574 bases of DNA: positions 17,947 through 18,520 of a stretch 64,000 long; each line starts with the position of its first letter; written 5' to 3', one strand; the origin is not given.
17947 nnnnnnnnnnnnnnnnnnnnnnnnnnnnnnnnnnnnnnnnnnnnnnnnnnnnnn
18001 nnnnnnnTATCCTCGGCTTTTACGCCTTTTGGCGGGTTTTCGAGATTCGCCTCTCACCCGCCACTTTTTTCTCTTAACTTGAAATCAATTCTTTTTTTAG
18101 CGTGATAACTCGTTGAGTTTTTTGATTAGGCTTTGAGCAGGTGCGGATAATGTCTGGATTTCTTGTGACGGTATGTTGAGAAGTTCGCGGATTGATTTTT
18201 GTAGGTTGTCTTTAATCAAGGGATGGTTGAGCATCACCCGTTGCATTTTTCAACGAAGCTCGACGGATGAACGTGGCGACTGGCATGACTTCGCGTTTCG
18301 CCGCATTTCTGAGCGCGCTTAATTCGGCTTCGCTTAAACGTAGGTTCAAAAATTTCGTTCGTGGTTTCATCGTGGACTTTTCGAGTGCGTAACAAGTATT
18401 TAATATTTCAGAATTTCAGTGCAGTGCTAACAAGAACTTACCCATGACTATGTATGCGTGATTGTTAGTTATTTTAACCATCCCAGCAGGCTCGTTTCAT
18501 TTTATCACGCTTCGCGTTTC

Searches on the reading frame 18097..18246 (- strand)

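Call 63: search_protein_families(library=pfam, proteins=[window:18097-18246:-], max_evalue=5)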
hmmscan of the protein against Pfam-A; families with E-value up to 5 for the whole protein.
window:18097-18246:- (49 aa): 1 family
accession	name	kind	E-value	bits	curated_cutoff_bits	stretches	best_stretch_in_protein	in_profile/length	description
PF20198.3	DUF6561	-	0.088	13.3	27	1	20-47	55-82/84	Family of unknown function (DUF6561)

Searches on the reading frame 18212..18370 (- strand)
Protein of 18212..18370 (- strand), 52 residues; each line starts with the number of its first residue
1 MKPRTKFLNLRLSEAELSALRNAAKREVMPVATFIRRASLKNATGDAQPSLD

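Call 43: search_protein_families(library=ncbifam, proteins=[window:18212-18370:-], max_evalue=0.1)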
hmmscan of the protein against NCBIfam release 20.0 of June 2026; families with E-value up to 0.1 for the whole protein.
window:18212-18370:- (52 aa): 4 families
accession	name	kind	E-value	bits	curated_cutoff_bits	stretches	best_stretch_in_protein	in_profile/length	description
NF041418.1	MbpA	equivalog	8.6e-05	22.3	90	1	4-43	1-40/93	mobilization protein MbpA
NF041264.1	MobA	equivalog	0.00015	22.1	80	1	4-46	3-45/91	plasmid mobilization protein MobA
NF046040.1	RelB_antitoxin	equivalog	0.0021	18.4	50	1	9-41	2-34/69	type II toxin-antitoxin system RelB family antitoxin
TIGR03922.1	T7SS_EccA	equivalog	0.096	11.2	466.65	1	11-52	462-503/557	type VII secretion AAA-ATPase EccA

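Call 63: search_protein_families(library=pfam, proteins=[window:18212-18370:-], max_evalue=5)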
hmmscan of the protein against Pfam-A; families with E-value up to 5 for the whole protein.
window:18212-18370:- (52 aa): 4 families
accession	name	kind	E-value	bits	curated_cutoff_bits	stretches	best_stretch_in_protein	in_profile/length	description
PF21983.2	NikA-like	-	2.9e-07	31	27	1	3-42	2-41/72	Mobilization protein NikA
PF19807.5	DUF6290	-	0.00031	21.3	27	1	7-40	3-36/72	Family of unknown function (DUF6290)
PF12441.14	CopG_antitoxin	-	0.00056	21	28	1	1-37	38-74/79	CopG antitoxin of type II toxin-antitoxin system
PF16777.11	RHH_7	-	0.016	16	27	1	4-42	30-68/74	Transcriptional regulator, RHH-like, CopG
